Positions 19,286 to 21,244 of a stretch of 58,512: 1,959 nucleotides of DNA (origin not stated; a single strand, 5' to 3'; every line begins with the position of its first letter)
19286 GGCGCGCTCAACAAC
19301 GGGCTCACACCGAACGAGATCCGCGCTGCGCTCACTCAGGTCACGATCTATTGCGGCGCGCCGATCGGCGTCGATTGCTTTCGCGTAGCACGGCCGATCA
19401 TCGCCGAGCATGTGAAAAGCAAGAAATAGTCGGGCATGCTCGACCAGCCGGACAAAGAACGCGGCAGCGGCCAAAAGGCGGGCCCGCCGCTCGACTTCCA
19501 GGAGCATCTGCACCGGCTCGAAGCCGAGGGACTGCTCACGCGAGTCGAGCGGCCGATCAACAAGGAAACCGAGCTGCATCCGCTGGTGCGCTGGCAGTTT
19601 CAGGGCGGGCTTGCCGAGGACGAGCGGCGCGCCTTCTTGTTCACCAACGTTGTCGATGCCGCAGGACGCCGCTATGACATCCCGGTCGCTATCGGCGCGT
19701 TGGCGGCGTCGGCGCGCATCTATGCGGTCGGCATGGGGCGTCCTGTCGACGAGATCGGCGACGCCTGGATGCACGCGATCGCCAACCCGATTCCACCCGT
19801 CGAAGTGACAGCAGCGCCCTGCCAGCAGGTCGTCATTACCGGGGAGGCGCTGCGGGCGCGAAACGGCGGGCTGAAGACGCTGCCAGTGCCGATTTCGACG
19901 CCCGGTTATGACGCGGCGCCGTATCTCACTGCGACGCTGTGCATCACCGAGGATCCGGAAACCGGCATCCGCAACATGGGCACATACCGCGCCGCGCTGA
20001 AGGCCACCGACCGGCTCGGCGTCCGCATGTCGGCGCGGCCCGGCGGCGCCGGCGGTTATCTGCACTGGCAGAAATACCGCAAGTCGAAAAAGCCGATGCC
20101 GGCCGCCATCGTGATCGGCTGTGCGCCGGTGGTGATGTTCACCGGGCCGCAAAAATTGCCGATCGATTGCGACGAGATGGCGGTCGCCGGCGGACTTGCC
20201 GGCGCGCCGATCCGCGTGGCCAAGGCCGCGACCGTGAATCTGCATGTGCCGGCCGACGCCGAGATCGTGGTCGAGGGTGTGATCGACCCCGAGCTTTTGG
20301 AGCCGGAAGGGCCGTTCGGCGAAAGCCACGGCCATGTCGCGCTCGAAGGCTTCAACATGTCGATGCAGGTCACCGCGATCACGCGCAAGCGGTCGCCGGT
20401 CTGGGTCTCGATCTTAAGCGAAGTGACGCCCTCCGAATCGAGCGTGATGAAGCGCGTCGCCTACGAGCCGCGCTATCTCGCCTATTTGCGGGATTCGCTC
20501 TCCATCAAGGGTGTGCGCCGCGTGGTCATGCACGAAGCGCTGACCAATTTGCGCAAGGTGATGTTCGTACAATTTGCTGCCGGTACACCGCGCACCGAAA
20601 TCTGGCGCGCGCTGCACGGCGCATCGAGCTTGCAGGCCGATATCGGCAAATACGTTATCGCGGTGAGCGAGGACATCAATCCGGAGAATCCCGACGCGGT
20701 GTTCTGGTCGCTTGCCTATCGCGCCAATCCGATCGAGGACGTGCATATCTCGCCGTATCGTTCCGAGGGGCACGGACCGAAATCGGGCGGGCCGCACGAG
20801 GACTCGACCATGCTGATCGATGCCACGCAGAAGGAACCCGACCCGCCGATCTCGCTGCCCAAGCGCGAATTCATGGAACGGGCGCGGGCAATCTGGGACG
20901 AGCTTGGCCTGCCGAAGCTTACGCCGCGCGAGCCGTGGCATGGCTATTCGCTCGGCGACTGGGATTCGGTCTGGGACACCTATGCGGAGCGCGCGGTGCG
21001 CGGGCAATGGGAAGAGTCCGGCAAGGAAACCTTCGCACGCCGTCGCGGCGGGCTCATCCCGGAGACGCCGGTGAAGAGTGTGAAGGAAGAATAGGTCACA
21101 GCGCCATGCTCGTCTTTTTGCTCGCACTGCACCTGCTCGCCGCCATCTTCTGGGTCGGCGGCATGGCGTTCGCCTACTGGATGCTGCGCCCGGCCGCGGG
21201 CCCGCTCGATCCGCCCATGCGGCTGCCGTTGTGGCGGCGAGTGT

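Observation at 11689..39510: Accessory catabolic island built around three divergent UbiD decarboxylases and a single UbiX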

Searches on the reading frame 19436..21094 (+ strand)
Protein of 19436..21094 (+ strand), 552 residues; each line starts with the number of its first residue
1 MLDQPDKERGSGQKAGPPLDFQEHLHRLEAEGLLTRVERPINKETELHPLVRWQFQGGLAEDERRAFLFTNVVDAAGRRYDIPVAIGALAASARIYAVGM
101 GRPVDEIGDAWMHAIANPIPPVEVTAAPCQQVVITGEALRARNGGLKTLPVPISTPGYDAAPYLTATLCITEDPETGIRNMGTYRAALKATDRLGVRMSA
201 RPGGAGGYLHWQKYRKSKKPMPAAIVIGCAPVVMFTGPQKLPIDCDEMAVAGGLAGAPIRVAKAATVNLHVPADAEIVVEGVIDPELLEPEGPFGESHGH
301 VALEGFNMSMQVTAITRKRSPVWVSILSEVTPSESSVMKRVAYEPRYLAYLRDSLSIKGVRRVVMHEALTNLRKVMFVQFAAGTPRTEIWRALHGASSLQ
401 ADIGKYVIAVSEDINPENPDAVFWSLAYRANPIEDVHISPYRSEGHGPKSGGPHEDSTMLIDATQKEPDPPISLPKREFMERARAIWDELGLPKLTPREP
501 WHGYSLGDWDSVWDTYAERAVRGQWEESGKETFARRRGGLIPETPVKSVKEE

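Call 9: search_protein_families(library=pfam, proteins=[window:19436-21094:+])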
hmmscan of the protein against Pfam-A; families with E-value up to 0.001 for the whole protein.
window:19436-21094:+ (552 aa): 3 families
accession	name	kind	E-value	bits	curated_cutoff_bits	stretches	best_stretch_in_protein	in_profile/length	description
PF01977.22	UbiD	-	6.1e-51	173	23.3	1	125-327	6-202/206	3-octaprenyl-4-hydroxybenzoate carboxy-lyase Rift-related domain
PF20696.2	UbiD_C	-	1.2e-11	45.1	24.2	1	344-463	9-127/127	3-octaprenyl-4-hydroxybenzoate carboxy-lyase C-terminal domain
PF20695.2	UbiD_N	-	1.1e-07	32.3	24.3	1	26-114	2-77/78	3-octaprenyl-4-hydroxybenzoate carboxy-lyase N-terminal domain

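Call 11: search_solved_structures(query=window:19436-21094:+, max_evalue=0.00001)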
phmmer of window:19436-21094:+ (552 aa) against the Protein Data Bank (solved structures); distinct sequences matched with E-value up to 0.00001: 40.
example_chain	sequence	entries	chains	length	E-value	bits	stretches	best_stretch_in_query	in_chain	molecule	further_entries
6h6x_B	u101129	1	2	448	3.5e-40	141.5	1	67-475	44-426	3-polyprenyl-4-hydroxybenzoate decarboxylase and related decarboxylases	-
6h6v_A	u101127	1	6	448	1.6e-38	136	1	67-464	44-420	3-polyprenyl-4-hydroxybenzoate decarboxylase and related decarboxylases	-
7pda_A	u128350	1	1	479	6e-31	111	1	96-441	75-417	UbiD family decarboxylase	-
5m1c_A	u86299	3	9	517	2.3e-28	102.4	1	119-491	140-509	3-octaprenyl-4-hydroxybenzoate carboxy-lyase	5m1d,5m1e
2idb_A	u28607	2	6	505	5.6e-28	101.2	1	119-491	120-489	3-octaprenyl-4-hydroxybenzoate carboxy-lyase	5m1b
7ae4_A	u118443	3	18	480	7.1e-28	100.8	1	20-474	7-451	Phenolic acid decarboxylase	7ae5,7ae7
6da6_A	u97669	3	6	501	9.1e-23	84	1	20-432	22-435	UbiD-like decarboxylase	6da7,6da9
7nf0_A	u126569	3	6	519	2.4e-21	79.3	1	16-333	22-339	Ferulic acid decarboxylase 1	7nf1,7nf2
7ney_A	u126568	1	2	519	5.2e-20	74.9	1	16-302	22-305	Ferulic acid decarboxylase 1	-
7p9q_A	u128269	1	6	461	1.3e-19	73.5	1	145-465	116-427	AnInD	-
9gqr_A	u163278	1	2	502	1.4e-18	70.1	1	16-320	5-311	decarboxylase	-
8oed_A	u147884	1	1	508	6.9e-17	64.6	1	20-350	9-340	Ferulic acid decarboxylase 1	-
6r2z_A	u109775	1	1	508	7.2e-17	64.5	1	20-350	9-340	Ferulic acid decarboxylase 1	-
8oeo_A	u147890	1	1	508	7.4e-17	64.5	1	20-333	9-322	Ferulic acid decarboxylase 1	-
7nf3_A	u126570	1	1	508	7.5e-17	64.4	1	20-350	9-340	Ferulic acid decarboxylase 1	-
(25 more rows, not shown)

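Call 14: search_protein_families(library=ncbifam, proteins=[window:19436-21094:+], max_evalue=0.00001)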
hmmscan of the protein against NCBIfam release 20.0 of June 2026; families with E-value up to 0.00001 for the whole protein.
window:19436-21094:+ (552 aa): 7 families
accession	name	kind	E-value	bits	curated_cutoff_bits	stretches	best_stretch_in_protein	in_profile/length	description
TIGR00148.1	TIGR00148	subfamily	1.2e-59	202.2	244.85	1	21-466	1-438/438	UbiD family decarboxylase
TIGR03701.1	mena_SCO4490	equivalog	2.2e-48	165.1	495.9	1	24-439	2-414/433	menaquinone biosynthesis decarboxylase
NF041204.1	VdcC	exception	6.3e-46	156.8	650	1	20-471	3-444/467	non-oxidative hydroxyarylic acid decarboxylases subunit C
NF008175.0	PRK10922.1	equivalog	1.3e-33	116.3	788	1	120-490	121-488/497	4-hydroxy-3-polyprenylbenzoate decarboxylase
TIGR02724.1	phenyl_P_beta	equivalog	2.8e-31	108.4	468.95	1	78-437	50-409/472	phenylphosphate carboxylase subunit beta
NF041219.1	BagN_FevL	exception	3.9e-28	98.2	1000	1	20-434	19-436/502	bagremycin/ferroverdin biosynthesis UbiD family decarboxylase BagN/FevL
TIGR02723.1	phenyl_P_alpha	equivalog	9.8e-22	77.2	564.6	1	104-438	87-412/485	phenylphosphate carboxylase subunit alpha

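Call 19: find_encoding_contigs(protein=window:19436-21094:+, flank=10000, max_places=6)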
Protein window:19436-21094:+ (552 aa): 1 contig read that carries it; 1 place shown.
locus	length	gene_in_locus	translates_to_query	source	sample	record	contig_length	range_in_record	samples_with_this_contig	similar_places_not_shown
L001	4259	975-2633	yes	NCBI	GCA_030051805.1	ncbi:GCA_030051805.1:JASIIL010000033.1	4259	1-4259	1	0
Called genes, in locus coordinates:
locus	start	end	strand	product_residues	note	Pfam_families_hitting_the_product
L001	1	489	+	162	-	?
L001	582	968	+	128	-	PF02627:CMD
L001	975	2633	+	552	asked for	PF20695:UbiD_N (weak), PF01977:UbiD, PF20696:UbiD_C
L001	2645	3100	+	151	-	PF05425:CopD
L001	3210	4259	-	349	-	?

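Call 20: find_homologous_proteins(query=window:19436-21094:+, max_evalue=1e-20)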
Query window:19436-21094:+ (552 aa): 8000 proteins with E <= 1e-20 among 8000 candidates; the best 120 are listed.
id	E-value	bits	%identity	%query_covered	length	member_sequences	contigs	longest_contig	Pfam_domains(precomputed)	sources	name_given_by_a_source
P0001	0.0e+0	1266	100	100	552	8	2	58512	PF20696.3,PF01977.23,PF20695.3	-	-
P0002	0.0e+0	1260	100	100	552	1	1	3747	PF20696.3,PF01977.23,PF20695.3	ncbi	-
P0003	0.0e+0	1181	92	100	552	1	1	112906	PF20696.3,PF01977.23,PF20695.3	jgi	jgi:UbiD family decarboxylase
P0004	0.0e+0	1158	90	100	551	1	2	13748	PF20696.3,PF01977.23,PF20695.3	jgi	jgi:UbiD family decarboxylase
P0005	0.0e+0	1157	90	100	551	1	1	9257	PF20696.3,PF01977.23,PF20695.3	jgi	jgi:UbiD family decarboxylase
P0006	0.0e+0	1144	90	100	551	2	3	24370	PF20696.3,PF01977.23,PF20695.3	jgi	jgi:UbiD family decarboxylase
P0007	0.0e+0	1143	90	100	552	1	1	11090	PF20696.3,PF01977.23,PF20695.3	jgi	jgi:UbiD family decarboxylase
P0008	0.0e+0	1142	90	100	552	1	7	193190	PF20696.3,PF01977.23,PF20695.3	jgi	jgi:UbiD family decarboxylase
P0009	0.0e+0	1141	90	100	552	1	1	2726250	PF20696.3,PF01977.23,PF20695.3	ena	-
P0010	0.0e+0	1136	89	100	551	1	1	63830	PF20696.3,PF01977.23,PF20695.3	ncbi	ncbi:MAG: UbiD family decarboxylase [Xanthobacteraceae bacterium]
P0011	0.0e+0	1133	88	100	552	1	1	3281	PF20696.3,PF01977.23,PF20695.3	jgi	-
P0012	0.0e+0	1132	89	100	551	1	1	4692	PF20696.3,PF01977.23,PF20695.3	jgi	jgi:UbiD family decarboxylase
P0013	0.0e+0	1128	89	99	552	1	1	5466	PF20696.3,PF01977.23,PF20695.3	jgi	jgi:UbiD family decarboxylase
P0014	0.0e+0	1128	89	100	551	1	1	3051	PF20696.3,PF01977.23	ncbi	-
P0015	0.0e+0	1126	88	100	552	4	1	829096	PF20696.3,PF01977.23,PF20695.3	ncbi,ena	-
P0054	0.0e+0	1085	85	100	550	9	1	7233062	PF20696.3,PF01977.23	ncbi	-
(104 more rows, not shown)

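Call 21: find_related_loci(query=window:19436-21094:+, collection=genome_contigs, flank=10000)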
Query window:19436-21094:+ (552 aa) in genome_contigs; peptide patterns used: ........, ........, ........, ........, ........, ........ (x = any residue, [..] = any of these).
254 stretches matched a pattern; 224 encode a relative of the query (tblastn E <= 1e-3); the best 80 are kept; 80 distinct loci.
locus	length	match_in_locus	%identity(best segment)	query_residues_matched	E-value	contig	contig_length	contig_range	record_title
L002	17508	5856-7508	89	1-551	0e+0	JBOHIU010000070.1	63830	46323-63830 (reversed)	MAG: Xanthobacteraceae bacterium isolate TC-S_metawrap_bin.68 k127_3063372, whole genome shotgun sequence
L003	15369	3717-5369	85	1-551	0e+0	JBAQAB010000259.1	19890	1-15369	MAG: Xanthobacteraceae bacterium isolate MFD00051_ilm_asm_bin14 k127_24426, whole genome shotgun sequence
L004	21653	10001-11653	85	1-551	0e+0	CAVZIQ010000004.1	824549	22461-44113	MAG: uncultured Alphaproteobacteria bacterium isolate MFD01716.bin.1.196 genome assembly, contig: contig_27580, whole ge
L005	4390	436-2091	85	1-551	0e+0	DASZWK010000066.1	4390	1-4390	MAG TPA_asm: Xanthobacteraceae bacterium isolate SMAG_U6155 k141_346378, whole genome shotgun sequence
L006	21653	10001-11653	85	1-551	0e+0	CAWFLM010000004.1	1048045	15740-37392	MAG: uncultured Alphaproteobacteria bacterium isolate MFD01716.bin.2.74 genome assembly, contig: contig_22173, whole gen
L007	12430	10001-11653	84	1-551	0e+0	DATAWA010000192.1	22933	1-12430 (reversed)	MAG TPA_asm: Xanthobacteraceae bacterium isolate SMAG_U5613 k141_163646, whole genome shotgun sequence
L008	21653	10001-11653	84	1-551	0e+0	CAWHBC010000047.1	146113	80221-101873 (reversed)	MAG: uncultured Alphaproteobacteria bacterium isolate MFD09495.bin.2.5 genome assembly, contig: contig_7872, whole genom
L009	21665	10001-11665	85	1-551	0e+0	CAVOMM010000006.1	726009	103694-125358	MAG: uncultured Alphaproteobacteria bacterium isolate MFD00008.bin.1.91 genome assembly, contig: contig_44762, whole gen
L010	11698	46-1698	85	1-551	0e+0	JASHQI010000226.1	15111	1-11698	MAG: Xanthobacteraceae bacterium isolate JOPF071 JOPF_AWAY_contig_945575, whole genome shotgun sequence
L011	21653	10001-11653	85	1-551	0e+0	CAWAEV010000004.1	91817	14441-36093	MAG: uncultured Alphaproteobacteria bacterium isolate MFD05377.bin.1.218 genome assembly, contig: contig_105297, whole g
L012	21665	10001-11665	84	1-551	0e+0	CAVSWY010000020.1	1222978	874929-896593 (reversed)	MAG: uncultured Alphaproteobacteria bacterium isolate MFD05580.bin.1.84 genome assembly, contig: contig_9269, whole geno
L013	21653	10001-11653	84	1-551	0e+0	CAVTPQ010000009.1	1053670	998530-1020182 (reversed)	MAG: uncultured Alphaproteobacteria bacterium isolate MFD03323.bin.1.108 genome assembly, contig: contig_22861, whole ge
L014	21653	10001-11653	85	1-551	0e+0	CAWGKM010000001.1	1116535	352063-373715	MAG: uncultured Alphaproteobacteria bacterium isolate MFD02248.bin.1.117 genome assembly, contig: contig_37296, whole ge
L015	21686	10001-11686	83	1-551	0e+0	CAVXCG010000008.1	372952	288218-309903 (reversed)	MAG: uncultured Alphaproteobacteria bacterium isolate MFD03399.bin.1.31 genome assembly, contig: contig_39717, whole gen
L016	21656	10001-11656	84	1-551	0e+0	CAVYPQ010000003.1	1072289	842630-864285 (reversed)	MAG: uncultured Alphaproteobacteria bacterium isolate MFD05512.bin.2.185 genome assembly, contig: contig_1147, whole gen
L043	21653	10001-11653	82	1-551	0e+0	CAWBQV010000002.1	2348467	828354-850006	MAG: uncultured Alphaproteobacteria bacterium isolate MFD01716.bin.1.86 genome assembly, contig: contig_12699, whole gen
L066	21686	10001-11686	80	1-551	0e+0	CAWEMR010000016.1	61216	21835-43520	MAG: uncultured Alphaproteobacteria bacterium isolate MFD05521.bin.1.134 genome assembly, contig: contig_159084, whole g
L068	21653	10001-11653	72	1-550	0e+0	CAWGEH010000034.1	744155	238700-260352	MAG: uncultured Alphaproteobacteria bacterium isolate MFD02159.bin.1.34 genome assembly, contig: contig_8482, whole geno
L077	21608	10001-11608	72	15-550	0e+0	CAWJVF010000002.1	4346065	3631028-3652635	MAG: uncultured Acidobacteriota bacterium isolate MFD00964.bin.2.241 genome assembly, contig: contig_3367, whole genome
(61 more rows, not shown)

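Call 60: find_encoding_contigs(protein=P0054, flank=10000, max_places=2)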
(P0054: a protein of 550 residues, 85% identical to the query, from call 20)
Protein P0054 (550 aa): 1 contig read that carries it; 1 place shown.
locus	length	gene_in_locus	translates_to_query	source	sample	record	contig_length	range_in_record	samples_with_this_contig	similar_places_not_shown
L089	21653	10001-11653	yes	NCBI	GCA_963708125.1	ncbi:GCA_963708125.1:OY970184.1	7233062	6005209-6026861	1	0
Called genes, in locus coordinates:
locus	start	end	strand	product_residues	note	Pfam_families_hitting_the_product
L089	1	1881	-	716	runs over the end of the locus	PF20256:MoCoBD_2, PF02738:MoCoBD_1, PF20256:MoCoBD_2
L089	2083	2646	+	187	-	PF13577:SnoaL_4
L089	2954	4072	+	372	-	PF02041:Auxin_BP (weak), PF00190:Cupin_1 (faint), PF07883:Cupin_2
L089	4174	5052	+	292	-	PF00941:FAD_binding_5, PF03450:CO_deh_flav_C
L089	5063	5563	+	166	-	PF00111:Fer2, PF13085:Fer2_3 (faint), PF01799:Fer2_2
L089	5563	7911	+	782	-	PF01315:Ald_Xan_dh_C, PF02738:MoCoBD_1, PF20256:MoCoBD_2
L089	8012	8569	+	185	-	PF09523:DUF2390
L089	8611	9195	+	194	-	PF02441:Flavoprotein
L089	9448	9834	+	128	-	PF02627:CMD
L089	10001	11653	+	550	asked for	PF01977:UbiD, PF20696:UbiD_C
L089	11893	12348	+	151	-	PF05425:CopD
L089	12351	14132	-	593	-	PF02776:TPP_enzyme_N, PF00205:TPP_enzyme_M (faint), PF02775:TPP_enzyme_C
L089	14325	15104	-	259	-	PF13442:Cytochrome_CBB3 (faint), PF21342:SoxA-TsdA_cyt-c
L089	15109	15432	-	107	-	PF08770:SoxZ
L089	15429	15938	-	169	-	PF13501:SoxY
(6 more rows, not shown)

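Call 67: search_protein_families(library=pfam, proteins=[L077:3650-5782:+, L077:5874-6623:-, L077:8421-9992:+, L077:11629-12456:-, L077:13669-16059:+, L077:15861-16928:+, L077:16929-17837:+, L068:7351-9762:-, L068:4965-6773:-, L068:11768-12868:-], max_evalue=0.00001)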
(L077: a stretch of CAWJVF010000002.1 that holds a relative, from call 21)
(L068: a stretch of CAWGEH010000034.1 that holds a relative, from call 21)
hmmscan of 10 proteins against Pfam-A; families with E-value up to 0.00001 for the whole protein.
L077:3650-5782:+ (710 aa): 1 family
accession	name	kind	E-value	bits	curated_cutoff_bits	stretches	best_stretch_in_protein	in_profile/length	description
PF04185.19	Phosphoesterase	-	8.6e-54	183.5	23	1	269-654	96-355/356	Phosphoesterase family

L077:5874-6623:- (249 aa): 2 families
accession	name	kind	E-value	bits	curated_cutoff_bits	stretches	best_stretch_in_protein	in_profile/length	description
PF00849.27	PseudoU_synth_2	-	2.4e-21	77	26.8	1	65-202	2-152/152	RNA pseudouridylate synthase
PF01479.30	S4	-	2.3e-12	46.9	22.8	1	6-47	3-45/48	S4 domain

L077:8421-9992:+ (523 aa): 1 family
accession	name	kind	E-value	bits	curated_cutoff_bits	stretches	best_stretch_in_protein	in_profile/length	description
PF02652.20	Lactate_perm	-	4.1e-21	75.8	27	1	21-517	5-521/522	L-lactate permease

L077:11629-12456:- (275 aa): 3 families
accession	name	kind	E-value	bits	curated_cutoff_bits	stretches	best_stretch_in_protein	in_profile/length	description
PF00561.26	Abhydrolase_1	-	4.7e-26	92.4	25.8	1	29-249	2-239/245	alpha/beta hydrolase fold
PF12697.13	Abhydrolase_6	-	7.7e-19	69.6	26.3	1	32-260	3-216/217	Alpha/beta hydrolase family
PF12146.15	Hydrolase_4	-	1.5e-16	60.9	27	1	31-253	8-237/239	Serine aminopeptidase, S33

L077:13669-16059:+ (796 aa): 3 families
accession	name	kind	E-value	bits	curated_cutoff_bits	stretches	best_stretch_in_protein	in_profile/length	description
PF02738.23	MoCoBD_1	-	3.1e-74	249.6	27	1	175-412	6-244/244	Molybdopterin cofactor-binding domain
PF20256.3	MoCoBD_2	-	3.8e-55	187.8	27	1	445-698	21-282/283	Molybdopterin cofactor-binding domain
PF01315.27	Ald_Xan_dh_C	-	1.9e-27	96.2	31.3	1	29-135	1-109/110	Aldehyde oxidase and xanthine dehydrogenase, a/b hammerhead domain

L077:15861-16928:+ (355 aa): 2 families
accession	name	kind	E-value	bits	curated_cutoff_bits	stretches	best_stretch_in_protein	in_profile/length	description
PF00941.27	FAD_binding_5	-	2.7e-45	154.7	27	1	71-240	2-169/170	FAD binding domain in molybdopterin dehydrogenase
PF03450.22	CO_deh_flav_C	-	2.8e-11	43.9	25.5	1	259-348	15-101/102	CO dehydrogenase flavoprotein C-terminal domain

L077:16929-17837:+ (302 aa): 1 family
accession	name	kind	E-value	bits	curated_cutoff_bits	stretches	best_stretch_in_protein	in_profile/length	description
PF13709.12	DUF4159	-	3.8e-43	147.8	25.9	1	90-300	3-202/202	Domain of unknown function (DUF4159)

L068:7351-9762:- (803 aa): 3 families
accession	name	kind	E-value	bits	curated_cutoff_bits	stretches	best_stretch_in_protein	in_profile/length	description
PF02738.23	MoCoBD_1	-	1.5e-75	253.9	27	1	174-418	2-244/244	Molybdopterin cofactor-binding domain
PF20256.3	MoCoBD_2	-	1.6e-75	254.7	27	1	453-729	3-283/283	Molybdopterin cofactor-binding domain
PF01315.27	Ald_Xan_dh_C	-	4e-30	104.8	31.3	1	40-154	1-107/110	Aldehyde oxidase and xanthine dehydrogenase, a/b hammerhead domain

L068:4965-6773:- (602 aa): 2 families
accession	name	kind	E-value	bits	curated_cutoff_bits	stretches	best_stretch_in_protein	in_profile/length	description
PF00920.27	ILVD_EDD_N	-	3.8e-106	355.3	27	1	50-363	1-316/316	Dihydroxy-acid/6-phosphogluconate dehydratase N-terminal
PF24877.1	ILV_EDD_C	-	4e-45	154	27.7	1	373-580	1-190/191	Dihydroxy-acid/6-phosphogluconate dehydratase C-terminal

L068:11768-12868:- (366 aa): 5 families
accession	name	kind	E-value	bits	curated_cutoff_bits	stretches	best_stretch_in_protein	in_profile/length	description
PF13604.12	AAA_30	-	2.3e-25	89.9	27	1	29-184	21-174/191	AAA domain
PF13538.12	UvrD_C_2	-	5.4e-18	65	27.4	1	318-365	2-52/52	UvrD-like helicase C-terminal domain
PF13245.12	AAA_19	-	7.5e-18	65.4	25.1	1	26-144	11-132/134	AAA domain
PF01443.25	Viral_helicase1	-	5e-12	46.6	21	1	33-144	5-100/228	Viral superfamily 1 RNA helicase core domain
PF05970.20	PIF1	-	2.2e-08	34.4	25.9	1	25-122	21-119/223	PIF1-like helicase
